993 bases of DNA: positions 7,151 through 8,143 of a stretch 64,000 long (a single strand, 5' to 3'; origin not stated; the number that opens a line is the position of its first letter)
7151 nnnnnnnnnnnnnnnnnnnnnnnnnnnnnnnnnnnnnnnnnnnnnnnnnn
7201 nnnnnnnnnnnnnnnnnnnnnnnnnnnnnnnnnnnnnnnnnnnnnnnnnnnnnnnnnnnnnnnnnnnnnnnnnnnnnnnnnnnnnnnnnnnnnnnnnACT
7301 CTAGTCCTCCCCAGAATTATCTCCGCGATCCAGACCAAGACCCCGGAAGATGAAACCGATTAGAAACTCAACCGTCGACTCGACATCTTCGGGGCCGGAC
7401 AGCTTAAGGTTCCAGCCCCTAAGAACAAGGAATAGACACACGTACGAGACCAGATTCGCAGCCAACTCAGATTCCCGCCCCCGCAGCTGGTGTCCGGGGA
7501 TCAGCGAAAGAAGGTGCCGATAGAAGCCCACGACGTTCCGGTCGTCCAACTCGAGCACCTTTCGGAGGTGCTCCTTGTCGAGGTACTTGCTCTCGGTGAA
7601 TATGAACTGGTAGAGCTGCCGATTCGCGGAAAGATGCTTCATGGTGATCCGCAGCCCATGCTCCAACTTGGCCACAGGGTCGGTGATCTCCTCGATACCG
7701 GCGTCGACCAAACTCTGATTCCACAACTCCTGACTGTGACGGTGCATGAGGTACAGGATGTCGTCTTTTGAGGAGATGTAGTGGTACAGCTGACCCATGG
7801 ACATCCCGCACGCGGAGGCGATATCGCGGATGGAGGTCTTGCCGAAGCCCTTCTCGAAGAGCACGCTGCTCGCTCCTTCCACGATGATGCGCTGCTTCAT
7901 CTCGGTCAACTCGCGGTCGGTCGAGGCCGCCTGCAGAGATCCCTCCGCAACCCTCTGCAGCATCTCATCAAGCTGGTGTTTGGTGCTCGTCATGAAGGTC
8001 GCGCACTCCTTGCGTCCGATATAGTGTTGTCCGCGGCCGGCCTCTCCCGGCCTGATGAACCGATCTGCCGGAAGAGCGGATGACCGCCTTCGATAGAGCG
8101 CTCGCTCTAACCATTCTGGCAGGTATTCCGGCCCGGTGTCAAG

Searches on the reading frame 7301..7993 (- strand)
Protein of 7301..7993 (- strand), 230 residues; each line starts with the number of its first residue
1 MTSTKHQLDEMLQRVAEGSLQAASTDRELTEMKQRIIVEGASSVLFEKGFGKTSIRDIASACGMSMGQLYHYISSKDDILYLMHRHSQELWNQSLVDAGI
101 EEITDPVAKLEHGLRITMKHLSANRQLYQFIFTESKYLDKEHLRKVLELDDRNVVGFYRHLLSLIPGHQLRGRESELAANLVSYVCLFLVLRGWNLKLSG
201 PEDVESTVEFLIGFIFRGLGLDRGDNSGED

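Call 9: search_protein_families(library=pfam, proteins=[window:7301-7993:-])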
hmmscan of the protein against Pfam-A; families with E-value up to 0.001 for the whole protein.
window:7301-7993:- (230 aa): 1 family
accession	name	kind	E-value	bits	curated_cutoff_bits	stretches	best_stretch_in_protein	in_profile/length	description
PF00440.29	TetR_N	-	5.1e-11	42.6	24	1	37-80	1-44/47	Bacterial regulatory proteins, tetR family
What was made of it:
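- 7301..7993 (-): TetR-family regulator (230 aa), the proposed repressor and first gene of the downstream operon. PF00440, 42.6 bits (call 9).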

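Call 11: find_encoding_contigs(protein=window:7301-7993:-, flank=10000, max_places=10)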
Protein window:7301-7993:- (230 aa): 3 contigs read that carry it; 3 places shown.
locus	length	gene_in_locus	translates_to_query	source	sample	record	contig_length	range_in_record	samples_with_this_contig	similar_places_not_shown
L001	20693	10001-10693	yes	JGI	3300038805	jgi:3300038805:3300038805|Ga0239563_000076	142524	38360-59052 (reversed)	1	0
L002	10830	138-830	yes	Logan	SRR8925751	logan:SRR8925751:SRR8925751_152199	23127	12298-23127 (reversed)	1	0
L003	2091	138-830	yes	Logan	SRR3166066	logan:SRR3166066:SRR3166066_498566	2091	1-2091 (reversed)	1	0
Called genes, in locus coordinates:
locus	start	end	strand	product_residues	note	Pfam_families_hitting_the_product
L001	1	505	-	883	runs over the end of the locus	PF21423:AhtL-like_1st, PF00384:Molybdopterin, PF01568:Molydop_binding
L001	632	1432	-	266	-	PF09339:HTH_IclR, PF01614:IclR_C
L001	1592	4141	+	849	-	PF21423:AhtL-like_1st, PF00384:Molybdopterin, PF01568:Molydop_binding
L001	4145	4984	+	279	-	PF12838:Fer4_7 (faint), PF13187:Fer4_9 (faint), PF13247:Fer4_11, PF13620:CarboxypepD_reg (weak)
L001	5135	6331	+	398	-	PF00108:Thiolase_N, PF00109:ketoacyl-synt (weak), PF02803:Thiolase_C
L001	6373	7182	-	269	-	PF03483:B3_4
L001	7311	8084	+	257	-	PF00106:adh_short, PF01370:Epimerase (weak), PF08659:KR, PF13561:adh_short_C2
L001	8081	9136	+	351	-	PF08240:ADH_N, PF16912:Glu_dehyd_C (weak), PF00107:ADH_zinc_N, PF13602:ADH_zinc_N_2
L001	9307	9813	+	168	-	PF13577:SnoaL_4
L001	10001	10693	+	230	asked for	PF00440:TetR_N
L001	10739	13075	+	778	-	PF02737:3HCDH_N, PF00725:3HCDH (weak), PF00378:ECH_1, PF16113:ECH_2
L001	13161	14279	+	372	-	PF00108:Thiolase_N, PF02803:Thiolase_C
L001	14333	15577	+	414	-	PF01321:Creatinase_N, PF00557:Peptidase_M24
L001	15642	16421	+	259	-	PF00106:adh_short, PF08659:KR, PF13561:adh_short_C2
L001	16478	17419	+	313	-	PF01210:NAD_Gly3P_dh_N (weak), PF02737:3HCDH_N, PF03446:NAD_binding_2, PF00725:3HCDH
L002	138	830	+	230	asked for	PF00440:TetR_N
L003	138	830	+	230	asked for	PF00440:TetR_N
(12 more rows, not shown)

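Call 12: find_homologous_proteins(query=window:7301-7993:-, max_evalue=1e-10)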
Query window:7301-7993:- (230 aa): 748 proteins with E <= 1e-10 among 1102 candidates; the best 120 are listed.
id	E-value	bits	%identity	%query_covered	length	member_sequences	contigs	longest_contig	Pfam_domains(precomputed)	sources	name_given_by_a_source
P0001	1.0e-144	498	99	100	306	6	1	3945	PF00440.30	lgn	-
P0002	1.3e-124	432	84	100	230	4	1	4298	PF00440.30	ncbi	-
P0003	3.8e-118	411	80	100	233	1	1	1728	PF00440.30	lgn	-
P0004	5.2e-117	407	80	100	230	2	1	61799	PF00440.30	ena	-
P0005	4.8e-116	404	79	100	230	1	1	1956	PF00440.30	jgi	jgi:AcrR family transcriptional regulator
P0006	9.7e-116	403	77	100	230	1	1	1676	PF00440.30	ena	-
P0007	2.7e-115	402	78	100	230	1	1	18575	PF00440.30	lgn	-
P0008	2.8e-115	401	79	100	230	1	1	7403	PF00440.30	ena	-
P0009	4.0e-115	401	79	100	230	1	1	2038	PF00440.30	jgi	jgi:AcrR family transcriptional regulator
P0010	5.0e-115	401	79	100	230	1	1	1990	PF00440.30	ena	-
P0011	2.0e-114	399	77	100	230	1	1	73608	PF00440.30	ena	-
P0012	1.7e-113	396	77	100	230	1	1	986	PF00440.30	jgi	jgi:AcrR family transcriptional regulator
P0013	2.0e-113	395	76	100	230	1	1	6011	PF00440.30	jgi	jgi:AcrR family transcriptional regulator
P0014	3.0e-113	395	80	95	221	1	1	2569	PF00440.30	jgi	jgi:AcrR family transcriptional regulator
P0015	4.0e-113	394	77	100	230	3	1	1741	PF00440.30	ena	-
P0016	1.4e-112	393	77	100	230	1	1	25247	PF00440.30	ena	-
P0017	2.3e-112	392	76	100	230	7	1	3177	PF00440.30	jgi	-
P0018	2.5e-112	392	76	100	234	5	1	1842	PF00440.30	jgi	jgi:AcrR family transcriptional regulator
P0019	5.1e-112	391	76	99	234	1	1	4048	PF00440.30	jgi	jgi:AcrR family transcriptional regulator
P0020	1.6e-111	389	76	100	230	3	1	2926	PF00440.30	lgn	-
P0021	2.1e-111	389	76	100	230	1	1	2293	PF00440.30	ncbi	-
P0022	4.2e-111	388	75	100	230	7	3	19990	PF00440.30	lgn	-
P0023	4.9e-111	388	77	100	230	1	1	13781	PF00440.30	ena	-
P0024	8.5e-111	387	75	100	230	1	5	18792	PF00440.30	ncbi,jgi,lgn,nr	ncbi:MAG: TetR/AcrR family transcriptional regulator [Actinomycetia bacterium]|nr:TetR/AcrR family t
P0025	1.3e-110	386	76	97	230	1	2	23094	PF00440.30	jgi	jgi:AcrR family transcriptional regulator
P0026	2.2e-110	386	76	100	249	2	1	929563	PF00440.30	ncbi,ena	-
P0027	2.5e-110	385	76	100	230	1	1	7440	PF00440.30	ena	-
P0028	3.5e-110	385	74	100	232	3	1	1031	PF00440.30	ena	-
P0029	4.4e-110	384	77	98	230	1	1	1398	PF00440.30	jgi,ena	-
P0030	8.6e-110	384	75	100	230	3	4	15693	PF00440.30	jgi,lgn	jgi:AcrR family transcriptional regulator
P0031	8.9e-110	383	74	100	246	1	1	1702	PF00440.30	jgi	jgi:AcrR family transcriptional regulator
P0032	1.2e-109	383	76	100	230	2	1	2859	PF00440.30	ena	-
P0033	1.9e-109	382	75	100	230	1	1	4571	PF00440.30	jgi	-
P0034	2.2e-109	382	76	97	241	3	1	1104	PF00440.30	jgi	jgi:AcrR family transcriptional regulator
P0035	2.7e-109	382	76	100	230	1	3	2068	PF00440.30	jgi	jgi:AcrR family transcriptional regulator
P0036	6.2e-109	381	74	100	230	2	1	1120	PF00440.30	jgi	jgi:AcrR family transcriptional regulator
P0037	3.6e-108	378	75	97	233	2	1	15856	PF00440.30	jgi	jgi:TetR/AcrR family transcriptional regulator, cholesterol catabolism regulator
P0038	3.8e-108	378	76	96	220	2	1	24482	PF00440.30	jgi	jgi:AcrR family transcriptional regulator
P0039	5.7e-108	378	73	100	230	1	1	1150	PF00440.30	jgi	jgi:AcrR family transcriptional regulator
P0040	6.9e-108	377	73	100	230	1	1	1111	PF00440.30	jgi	jgi:AcrR family transcriptional regulator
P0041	7.5e-108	377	75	100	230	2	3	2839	PF00440.30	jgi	jgi:AcrR family transcriptional regulator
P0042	7.8e-108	377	72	100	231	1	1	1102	PF00440.30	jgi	jgi:AcrR family transcriptional regulator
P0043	1.4e-107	376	72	100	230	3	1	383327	PF00440.30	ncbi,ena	-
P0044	2.5e-107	376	74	97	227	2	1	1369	PF00440.30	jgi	jgi:AcrR family transcriptional regulator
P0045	2.8e-107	375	72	100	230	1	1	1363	PF00440.30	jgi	jgi:AcrR family transcriptional regulator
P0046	4.6e-107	375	73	100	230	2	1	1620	PF00440.30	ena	-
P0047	7.4e-107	374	71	100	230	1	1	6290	PF00440.30,PF17932.7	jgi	jgi:AcrR family transcriptional regulator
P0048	1.4e-106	373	74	100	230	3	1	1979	PF00440.30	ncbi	-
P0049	2.9e-106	372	73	99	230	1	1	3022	PF00440.30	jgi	jgi:AcrR family transcriptional regulator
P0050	4.4e-106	371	73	100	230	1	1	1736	PF00440.30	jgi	jgi:AcrR family transcriptional regulator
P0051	7.8e-105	367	70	100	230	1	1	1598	PF00440.30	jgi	jgi:AcrR family transcriptional regulator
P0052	1.0e-104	367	73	97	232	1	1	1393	PF00440.30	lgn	-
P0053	1.0e-104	367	72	100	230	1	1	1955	PF00440.30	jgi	jgi:AcrR family transcriptional regulator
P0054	1.1e-104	367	72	97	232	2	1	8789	PF00440.30,PF17932.7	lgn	-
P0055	3.1e-104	365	72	100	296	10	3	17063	PF00440.30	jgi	-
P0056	3.2e-104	365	75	95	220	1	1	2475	PF00440.30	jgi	jgi:AcrR family transcriptional regulator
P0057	7.1e-104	364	70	100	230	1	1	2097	PF00440.30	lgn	-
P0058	6.0e-103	361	70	100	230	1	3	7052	PF00440.30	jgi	jgi:AcrR family transcriptional regulator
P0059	6.6e-103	361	72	97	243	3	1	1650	PF00440.30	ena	-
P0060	8.4e-103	361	71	100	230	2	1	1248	PF00440.30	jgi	jgi:AcrR family transcriptional regulator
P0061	2.3e-102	359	72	97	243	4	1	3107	PF00440.30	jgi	jgi:TetR/AcrR family transcriptional regulator, cholesterol catabolism regulator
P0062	2.4e-102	359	70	99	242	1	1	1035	PF00440.30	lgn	-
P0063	4.7e-102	358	71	97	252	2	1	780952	PF00440.30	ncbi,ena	-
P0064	5.7e-102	358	72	97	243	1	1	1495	PF00440.30,PF17932.7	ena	-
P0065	2.0e-101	356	69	100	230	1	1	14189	PF00440.30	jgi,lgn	-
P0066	5.1e-101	355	69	100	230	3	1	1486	PF00440.30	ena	-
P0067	7.3e-101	354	69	99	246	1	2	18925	PF00440.30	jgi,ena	-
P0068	2.7e-100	353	70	97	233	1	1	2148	PF00440.30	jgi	jgi:AcrR family transcriptional regulator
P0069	3.3e-100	352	71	97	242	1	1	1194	PF00440.30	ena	-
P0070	6.3e-100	351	73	93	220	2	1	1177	PF00440.30,PF17932.7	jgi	-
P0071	1.2e-99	350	69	100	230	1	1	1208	PF00440.30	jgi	jgi:AcrR family transcriptional regulator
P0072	3.3e-99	349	71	96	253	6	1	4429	PF00440.30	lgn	-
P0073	5.5e-99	348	71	97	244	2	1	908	PF00440.30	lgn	-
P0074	6.4e-99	348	69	99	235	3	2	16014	PF00440.30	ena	-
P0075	2.9e-98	346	70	97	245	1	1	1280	PF00440.30,PF17932.7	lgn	-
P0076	4.2e-98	345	69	99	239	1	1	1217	PF00440.30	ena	-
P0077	2.1e-97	343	67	99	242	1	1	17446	PF00440.30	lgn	-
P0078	3.1e-97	343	69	97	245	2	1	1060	PF00440.30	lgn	-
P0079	1.9e-96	340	67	99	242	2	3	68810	PF00440.30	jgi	jgi:AcrR family transcriptional regulator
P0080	2.3e-96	340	67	99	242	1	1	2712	PF00440.30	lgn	-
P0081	2.3e-96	340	68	99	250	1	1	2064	PF00440.30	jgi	jgi:AcrR family transcriptional regulator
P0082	6.0e-96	338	69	99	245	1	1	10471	PF00440.30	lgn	-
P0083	6.1e-96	338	65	100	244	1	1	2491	PF00440.30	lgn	-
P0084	1.3e-95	337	67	99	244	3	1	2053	PF00440.30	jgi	-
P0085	1.7e-95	337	66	100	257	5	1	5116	PF00440.30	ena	-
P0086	2.7e-95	336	67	99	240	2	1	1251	PF00440.30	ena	-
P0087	4.1e-95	336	69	97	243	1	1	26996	PF00440.30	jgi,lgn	jgi:AcrR family transcriptional regulator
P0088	6.4e-95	335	69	97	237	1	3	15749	PF00440.30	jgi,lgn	-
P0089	1.5e-94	334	65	99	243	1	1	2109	PF00440.30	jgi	jgi:AcrR family transcriptional regulator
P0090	1.6e-94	334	68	98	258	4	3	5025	PF00440.30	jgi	jgi:AcrR family transcriptional regulator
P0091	2.2e-94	333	67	99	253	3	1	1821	PF00440.30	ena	-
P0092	2.6e-94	333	67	97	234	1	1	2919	PF00440.30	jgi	jgi:TetR/AcrR family transcriptional regulator, cholesterol catabolism regulator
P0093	3.6e-94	332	65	99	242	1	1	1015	PF00440.30,PF17932.7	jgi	jgi:AcrR family transcriptional regulator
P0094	4.5e-94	332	68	97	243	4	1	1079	PF00440.30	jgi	jgi:AcrR family transcriptional regulator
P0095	5.8e-94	332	66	99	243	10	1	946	PF00440.30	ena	-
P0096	6.1e-94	332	70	95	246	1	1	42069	PF00440.30,PF17932.7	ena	-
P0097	9.8e-94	331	66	99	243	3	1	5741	PF00440.30,PF17932.7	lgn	-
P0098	1.7e-93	330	67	97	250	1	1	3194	PF00440.30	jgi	jgi:AcrR family transcriptional regulator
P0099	5.8e-93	329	65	99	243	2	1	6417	PF00440.30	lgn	-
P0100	1.1e-92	328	66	100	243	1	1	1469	PF00440.30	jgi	jgi:AcrR family transcriptional regulator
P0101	1.8e-92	327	67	97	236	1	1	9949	PF00440.30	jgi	jgi:AcrR family transcriptional regulator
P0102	2.9e-92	326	68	96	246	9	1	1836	PF00440.30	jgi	jgi:AcrR family transcriptional regulator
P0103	4.1e-92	326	67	97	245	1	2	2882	PF00440.30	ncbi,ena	-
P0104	5.8e-92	325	66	97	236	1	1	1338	PF00440.30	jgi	-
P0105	7.4e-92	325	66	97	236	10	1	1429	PF00440.30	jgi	jgi:AcrR family transcriptional regulator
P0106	7.6e-92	325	65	97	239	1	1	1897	PF00440.30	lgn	-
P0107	7.8e-92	325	67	97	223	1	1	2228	PF00440.30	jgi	jgi:AcrR family transcriptional regulator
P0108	1.1e-91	324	66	97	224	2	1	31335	PF00440.30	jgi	jgi:AcrR family transcriptional regulator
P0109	1.2e-91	324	67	97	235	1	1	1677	PF00440.30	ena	-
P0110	1.4e-91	324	66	97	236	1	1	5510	PF00440.30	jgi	jgi:TetR/AcrR family transcriptional regulator, cholesterol catabolism regulator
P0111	1.5e-91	324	64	99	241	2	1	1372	PF00440.30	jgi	jgi:TetR/AcrR family transcriptional regulator, cholesterol catabolism regulator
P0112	1.5e-91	324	65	100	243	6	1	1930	PF00440.30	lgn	-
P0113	1.5e-91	324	66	97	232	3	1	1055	PF00440.30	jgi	jgi:AcrR family transcriptional regulator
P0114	1.8e-91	324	65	96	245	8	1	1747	PF00440.30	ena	-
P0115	2.1e-91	323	66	97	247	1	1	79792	PF00440.30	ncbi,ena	-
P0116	3.2e-91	323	65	96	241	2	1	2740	PF00440.30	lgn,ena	-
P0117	3.9e-91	323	65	97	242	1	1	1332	PF00440.30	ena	-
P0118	4.4e-91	322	67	97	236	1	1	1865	PF00440.30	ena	-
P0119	4.6e-91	322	66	97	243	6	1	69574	PF00440.30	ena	-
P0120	5.1e-91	322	66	97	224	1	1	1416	PF00440.30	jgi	jgi:AcrR family transcriptional regulator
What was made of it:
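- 7301..7993 (-): 748 homologues (call 12).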

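Call 14: find_related_loci(query=A2, collection=genome_contigs, flank=8000)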
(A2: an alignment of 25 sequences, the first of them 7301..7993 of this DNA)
Query A2 (230 aa) in genome_contigs; peptide patterns used: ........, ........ (x = any residue, [..] = any of these).
105 stretches matched a pattern; 71 encode a relative of the query (tblastn E <= 1e-3); 71 distinct loci.
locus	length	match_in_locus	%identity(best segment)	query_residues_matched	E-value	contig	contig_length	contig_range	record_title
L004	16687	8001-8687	76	1-229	2e-118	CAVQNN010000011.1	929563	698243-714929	MAG: uncultured Actinomycetes bacterium isolate MFD00905.bin.2.220 genome assembly, contig: contig_7518, whole genome sh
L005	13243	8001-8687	75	1-229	3e-118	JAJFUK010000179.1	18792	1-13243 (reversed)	MAG: Actinomycetes bacterium isolate bin.430 k141_4083566, whole genome shotgun sequence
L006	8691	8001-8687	74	1-229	3e-117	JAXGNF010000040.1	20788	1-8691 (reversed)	MAG: Thermoleophilia bacterium isolate AnMBR.bin25 bin25_40, whole genome shotgun sequence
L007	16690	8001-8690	72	1-230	3e-115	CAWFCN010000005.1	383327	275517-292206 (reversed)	MAG: uncultured Actinomycetes bacterium isolate MFD04716.bin.1.353 genome assembly, contig: contig_26317, whole genome s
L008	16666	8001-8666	72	1-223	4e-109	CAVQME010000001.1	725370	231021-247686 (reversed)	MAG: uncultured Actinomycetes bacterium isolate MFD00032.bin.1.257 genome assembly, contig: contig_14562, whole genome s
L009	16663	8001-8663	71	3-223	2e-106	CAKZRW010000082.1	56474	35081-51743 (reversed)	MAG TPA_asm: uncultured actinobacterium isolate SRR5214706_bin.117_CONCOCT_v1.1_MAG genome assembly, contig: ERZ1744544.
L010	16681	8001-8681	66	3-229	6e-103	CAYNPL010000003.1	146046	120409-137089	MAG TPA_asm: uncultured Gaiellales bacterium isolate binchicken_co274_173 genome assembly, contig: NODE_212_length_14604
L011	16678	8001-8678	66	2-227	2e-98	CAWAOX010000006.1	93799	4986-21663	MAG: uncultured Actinomycetota bacterium isolate MFD02979.bin.1.129 genome assembly, contig: contig_129995, whole genome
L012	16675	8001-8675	65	3-227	4e-98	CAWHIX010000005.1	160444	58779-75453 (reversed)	MAG: uncultured Actinomycetes bacterium isolate MFD02979.bin.1.202 genome assembly, contig: contig_153106, whole genome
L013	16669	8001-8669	65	1-224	5e-98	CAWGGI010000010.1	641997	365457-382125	MAG: uncultured Actinomycetota bacterium isolate MFD02979.bin.2.61 genome assembly, contig: contig_89230, whole genome s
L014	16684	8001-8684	63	1-229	7e-97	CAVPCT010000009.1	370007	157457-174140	MAG: uncultured Thermoleophilia bacterium isolate MFD00032.bin.2.59 genome assembly, contig: contig_7514, whole genome s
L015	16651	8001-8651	68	8-224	1e-96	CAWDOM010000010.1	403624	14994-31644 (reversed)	MAG: uncultured Actinomycetota bacterium isolate MFD04716.bin.2.261 genome assembly, contig: contig_60472, whole genome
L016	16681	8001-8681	63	1-227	1e-95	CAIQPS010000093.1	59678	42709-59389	MAG: uncultured actinobacterium isolate LaPlata_bin-3933 genome assembly, contig: bin-3933:093/169, whole genome shotgun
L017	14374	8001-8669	61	1-223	1e-92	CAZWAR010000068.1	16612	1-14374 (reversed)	MAG TPA_asm: uncultured Gaiellales bacterium isolate binchicken_co129_799 genome assembly, contig: NODE_10261_length_166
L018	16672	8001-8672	63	1-224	7e-91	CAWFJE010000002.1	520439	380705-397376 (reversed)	MAG: uncultured Actinomycetes bacterium isolate MFD04716.bin.1.373 genome assembly, contig: contig_12808, whole genome s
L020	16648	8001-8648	59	3-221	3e-84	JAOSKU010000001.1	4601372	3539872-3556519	MAG: Thermoleophilia bacterium isolate FR_37 FR-Thermoleophilia-1_s1, whole genome shotgun sequence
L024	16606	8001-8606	58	17-221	7e-77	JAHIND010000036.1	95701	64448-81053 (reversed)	MAG: Proteobacteria bacterium isolate KR13_N2.mb.99 KR13_N2.mb.99_k141_231896, whole genome shotgun sequence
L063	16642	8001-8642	40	5-220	1e-45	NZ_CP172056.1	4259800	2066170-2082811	Desulfitobacterium sp. Sab5 chromosome, complete genome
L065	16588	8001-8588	41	22-220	8e-43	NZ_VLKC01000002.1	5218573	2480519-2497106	Sporomusa sp. KB1 SalpaDRAFT_Scaffold1.2, whole genome shotgun sequence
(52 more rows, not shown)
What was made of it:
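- TetR-first test (one genome per species, call 14). Invariance of the recognition helix is partly ascertainment, because those peptides were the search patterns (call 14).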

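Call 22: search_solved_structures(query=window:7301-7993:-, max_evalue=0.001)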
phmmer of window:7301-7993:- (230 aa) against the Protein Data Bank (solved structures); distinct sequences matched with E-value up to 0.001: 53.
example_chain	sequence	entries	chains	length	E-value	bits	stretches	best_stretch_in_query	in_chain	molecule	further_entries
3vpr_A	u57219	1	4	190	5.9e-11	45.7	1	32-219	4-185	Transcriptional regulator, TetR family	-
5k7f_A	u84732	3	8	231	2.7e-10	43.5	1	33-119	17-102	Transcriptional regulator, TetR family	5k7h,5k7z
6azh_A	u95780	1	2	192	1.6e-08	37.8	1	34-178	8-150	TetR family transcriptional regulator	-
4mo7_A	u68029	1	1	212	3.2e-08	36.7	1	34-106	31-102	Transcriptional regulator I2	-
4mxm_A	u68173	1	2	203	3.4e-08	36.7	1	34-106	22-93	Transcriptional regulator I2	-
3ccy_A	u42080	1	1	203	2.7e-07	33.7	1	34-161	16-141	Putative TetR-family transcriptional regulator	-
3dcf_A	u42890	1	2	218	4.5e-06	29.7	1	32-85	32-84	transcriptional regulator of the TetR/AcrR family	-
5gpa_A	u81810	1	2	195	7.9e-06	28.9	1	36-143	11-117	Transcriptional regulator (TetR/AcrR family)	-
5gp9_A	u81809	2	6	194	8.1e-06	28.9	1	36-141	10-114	Transcriptional regulator (TetR/AcrR family)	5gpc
6el2_A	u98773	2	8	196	1.4e-05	28.1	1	37-135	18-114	Transcriptional regulator TetR family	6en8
9b7y_A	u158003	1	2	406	1.9e-05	27.6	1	32-186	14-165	Transcriptional repressor Mce3R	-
3dpj_A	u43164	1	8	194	3.3e-05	26.9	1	36-84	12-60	Transcription regulator, TetR family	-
6a4l_A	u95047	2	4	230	3.6e-05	26.8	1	27-90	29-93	TetR family transcriptional regulator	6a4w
5e57_A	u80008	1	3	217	4.6e-05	26.4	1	36-82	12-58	Transcription regulator AmtR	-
2ibd_A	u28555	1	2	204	5.5e-05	26.2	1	37-80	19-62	Possible transcriptional regulator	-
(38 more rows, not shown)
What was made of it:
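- On KstR-type cholesterol regulators: Similarity to KstR2 is confined to the helix-turn-helix, E about 6e-5 (call 22).
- Closest known: Acyl-CoA-responsive TetR regulators: PfmR. Same: They are the best sequence hits (3vpr E 5.9e-11 over residues 32-219; 5k7f 2.7e-10; call 22).
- Closest known: KstR/KstR2 cholesterol-catabolism repressors. Different: Sequence similarity is confined to the helix-turn-helix (KstR2 E about 6e-5, residues 36-85, call 22).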

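Call 23: search_protein_families(library=ncbifam, proteins=[window:7301-7993:-], max_evalue=0.00001)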
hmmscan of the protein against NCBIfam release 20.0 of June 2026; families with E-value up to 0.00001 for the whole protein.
window:7301-7993:- (230 aa): 11 families
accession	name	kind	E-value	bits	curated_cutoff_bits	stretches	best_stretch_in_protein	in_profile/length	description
TIGR03384.1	betaine_BetI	equivalog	4.4e-08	33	201.3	1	29-120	5-95/189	choline-binding transcriptional repressor BetI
NF051852.1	efflux_TF_MtrR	exception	2.9e-07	30.5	280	1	36-155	14-134/205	multidrug efflux system transcriptional repressor MtrR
NF053878.1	FATransRegFadRBac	equivalog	3.2e-07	30.3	200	1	32-132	3-102/190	fatty acid metabolism transcriptional regulator FadR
NF037937.1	septum_RefZ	equivalog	7.8e-07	29.2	180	1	37-135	4-103/195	forespore capture DNA-binding protein RefZ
NF053731.1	TransRegFasRMycb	equivalog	9.9e-07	28.7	330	1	33-146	12-124/199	HTH-type transcriptional activator FasR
TIGR03613.1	RutR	equivalog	1.6e-06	28.1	368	1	29-115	5-89/202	pyrimidine utilization regulatory protein R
NF041196.1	ScbR_bind_reg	equivalog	1.8e-06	28.3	150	1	34-98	8-72/191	ScbR family autoregulator-binding transcription factor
NF001978.0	PRK00767.1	equivalog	2.5e-06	27.4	118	1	30-111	7-88/197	transcriptional regulator BetI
TIGR03968.1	mycofact_TetR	equivalog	6.1e-06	26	224.9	1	37-81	14-58/190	mycofactocin system transcriptional regulator MftR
NF050111.1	TransRegSACE7040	equivalog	6.6e-06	26.2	250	1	36-150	5-118/186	SACE_7040 family transcriptional regulator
NF007430.0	PRK09975.1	equivalog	8.2e-06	25.1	274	1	25-163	5-141/220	acrEF/envCD operon transcriptional regulator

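Call 42: search_protein_families(library=pfam, proteins=[L014:6953-7942:+, L020:6443-7891:+])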
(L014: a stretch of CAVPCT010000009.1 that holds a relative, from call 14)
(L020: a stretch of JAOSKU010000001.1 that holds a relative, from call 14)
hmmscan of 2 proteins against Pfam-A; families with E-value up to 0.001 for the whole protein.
L014:6953-7942:+ (329 aa): 1 family
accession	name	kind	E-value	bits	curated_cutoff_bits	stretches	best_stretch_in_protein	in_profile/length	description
PF00378.25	ECH_1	-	1.6e-10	41.2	27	1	134-264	79-209/251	Enoyl-CoA hydratase/isomerase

L020:6443-7891:+ (482 aa): 1 family
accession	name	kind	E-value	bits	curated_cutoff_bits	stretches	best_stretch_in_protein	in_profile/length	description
PF11794.13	HpaB_N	-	2.3e-31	109.8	35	1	5-155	1-152/270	4-hydroxyphenylacetate 3-hydroxylase N terminal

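Call 49: predict_structure(alignment_id=A2)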
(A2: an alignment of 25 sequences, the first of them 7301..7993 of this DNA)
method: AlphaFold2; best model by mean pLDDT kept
length: 230 residues; sequences in the alignment: 25
mean_pLDDT: 85.2   pTM: 0.80
mean pLDDT of the five models: 85.2, 85.0, 83.7, 83.6, 82.7
residues with pLDDT >= 90: 103; 70-90: 103; 50-70: 18; < 50: 6
segments of 3 or more residues with pLDDT < 50: 226-230
pLDDT, mean of each block of 10 residues (from residue 1): 68 70 68 86 87 88 87 87 93 95 94 95 90 90 95 94 82 87 90 78 89 93 53
secondary structure, 60 per line:
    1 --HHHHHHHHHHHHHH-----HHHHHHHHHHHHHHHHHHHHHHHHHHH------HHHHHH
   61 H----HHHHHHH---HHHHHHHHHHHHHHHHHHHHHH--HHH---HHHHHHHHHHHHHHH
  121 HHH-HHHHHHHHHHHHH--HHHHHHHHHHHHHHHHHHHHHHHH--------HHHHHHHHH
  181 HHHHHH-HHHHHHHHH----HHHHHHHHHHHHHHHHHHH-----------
elements in order: H3-16 H22-48 H55-61 H66-72 H76-97 H106-123 H125-137 H140-163 H172-186 H188-196 H201-219
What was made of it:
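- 7301..7993 (-): AF2 model with pLDDT 85, all-helical (call 49).
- On TetR-family repressor with cognate operator: AF2 model with pLDDT 85.2 and pTM 0.80, 11 helices (call 49).
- Closest known: Autoregulated TetR-family repressor/operator systems in general. Same: An N-terminal TetR_N helix-turn-helix with an all-helical ligand domain (calls 9, 49).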
